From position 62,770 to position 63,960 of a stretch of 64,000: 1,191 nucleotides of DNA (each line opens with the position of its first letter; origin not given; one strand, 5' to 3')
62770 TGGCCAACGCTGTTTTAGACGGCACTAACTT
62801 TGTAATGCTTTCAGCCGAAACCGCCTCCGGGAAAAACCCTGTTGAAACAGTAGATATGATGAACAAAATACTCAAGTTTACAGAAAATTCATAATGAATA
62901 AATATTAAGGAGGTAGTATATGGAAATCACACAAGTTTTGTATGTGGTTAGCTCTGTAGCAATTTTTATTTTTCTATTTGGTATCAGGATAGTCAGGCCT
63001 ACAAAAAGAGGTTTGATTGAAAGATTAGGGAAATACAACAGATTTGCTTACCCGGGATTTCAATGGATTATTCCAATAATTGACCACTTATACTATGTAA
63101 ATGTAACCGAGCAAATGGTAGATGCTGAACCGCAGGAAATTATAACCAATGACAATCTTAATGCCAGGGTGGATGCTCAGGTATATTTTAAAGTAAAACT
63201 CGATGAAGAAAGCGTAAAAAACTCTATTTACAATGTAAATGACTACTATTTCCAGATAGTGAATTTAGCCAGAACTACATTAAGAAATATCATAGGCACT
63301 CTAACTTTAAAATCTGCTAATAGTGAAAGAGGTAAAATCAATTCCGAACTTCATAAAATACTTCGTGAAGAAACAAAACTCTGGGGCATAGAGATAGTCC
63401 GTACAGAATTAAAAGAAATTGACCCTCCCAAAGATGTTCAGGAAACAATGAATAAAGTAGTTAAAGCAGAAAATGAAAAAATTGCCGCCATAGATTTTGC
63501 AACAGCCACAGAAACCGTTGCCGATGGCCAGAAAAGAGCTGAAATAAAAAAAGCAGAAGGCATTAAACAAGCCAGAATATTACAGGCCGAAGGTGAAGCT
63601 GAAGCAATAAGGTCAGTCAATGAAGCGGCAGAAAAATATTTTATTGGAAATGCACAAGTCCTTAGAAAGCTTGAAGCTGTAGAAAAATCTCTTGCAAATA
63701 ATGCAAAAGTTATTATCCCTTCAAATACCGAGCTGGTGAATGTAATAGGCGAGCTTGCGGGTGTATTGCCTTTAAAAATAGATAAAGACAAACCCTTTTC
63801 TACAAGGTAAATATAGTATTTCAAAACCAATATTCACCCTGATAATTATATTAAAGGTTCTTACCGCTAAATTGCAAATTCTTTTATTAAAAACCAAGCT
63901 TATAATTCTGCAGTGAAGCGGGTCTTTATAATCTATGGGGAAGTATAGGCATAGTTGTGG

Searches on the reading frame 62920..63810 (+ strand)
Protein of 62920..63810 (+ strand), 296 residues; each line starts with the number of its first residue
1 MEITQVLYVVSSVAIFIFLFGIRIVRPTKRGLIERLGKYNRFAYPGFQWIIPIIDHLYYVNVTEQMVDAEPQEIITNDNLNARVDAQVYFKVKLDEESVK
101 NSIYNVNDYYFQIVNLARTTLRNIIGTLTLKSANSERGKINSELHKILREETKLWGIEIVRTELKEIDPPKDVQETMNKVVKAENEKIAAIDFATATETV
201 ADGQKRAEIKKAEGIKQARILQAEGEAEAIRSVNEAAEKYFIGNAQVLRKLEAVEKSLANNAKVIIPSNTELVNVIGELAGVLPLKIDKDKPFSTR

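Call 93: find_encoding_contigs(protein=window:62920-63810:+, flank=10000, max_places=2)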
Protein window:62920-63810:+ (296 aa): 8 contigs read that carry it; 2 places shown.
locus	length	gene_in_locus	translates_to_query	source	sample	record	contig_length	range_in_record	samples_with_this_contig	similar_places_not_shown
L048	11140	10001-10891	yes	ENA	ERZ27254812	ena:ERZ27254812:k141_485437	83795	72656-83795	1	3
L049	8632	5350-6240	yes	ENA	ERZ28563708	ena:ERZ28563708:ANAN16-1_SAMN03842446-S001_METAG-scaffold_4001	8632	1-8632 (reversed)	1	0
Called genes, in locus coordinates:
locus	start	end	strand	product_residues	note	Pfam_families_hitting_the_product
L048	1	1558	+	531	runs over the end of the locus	PF06418:CTP_synth_N, PF07722:Peptidase_C26 (faint), PF00117:GATase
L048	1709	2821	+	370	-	PF13433:Peripla_BP_5, PF13458:Peripla_BP_6, PF01094:ANF_receptor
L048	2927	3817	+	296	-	PF02653:BPD_transp_2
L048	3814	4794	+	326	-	PF02653:BPD_transp_2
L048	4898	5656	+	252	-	PF00005:ABC_tran, PF13304:AAA_21 (faint), PF12399:BCA_ABC_TP_C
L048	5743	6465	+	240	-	PF00005:ABC_tran, PF02463:SMC_N (weak), PF13304:AAA_21 (faint)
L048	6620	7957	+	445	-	PF25145:NfeD1b_N, PF24961:NfeD_membrane, PF01957:NfeD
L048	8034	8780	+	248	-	PF01145:Band_7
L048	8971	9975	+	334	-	PF00224:PK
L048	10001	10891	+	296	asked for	PF01145:Band_7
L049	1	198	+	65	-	?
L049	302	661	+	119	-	-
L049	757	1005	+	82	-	PF12399:BCA_ABC_TP_C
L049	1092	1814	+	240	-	PF00005:ABC_tran, PF02463:SMC_N (weak), PF13304:AAA_21 (faint)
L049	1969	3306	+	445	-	PF25145:NfeD1b_N, PF24961:NfeD_membrane, PF01957:NfeD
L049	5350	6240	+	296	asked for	PF01145:Band_7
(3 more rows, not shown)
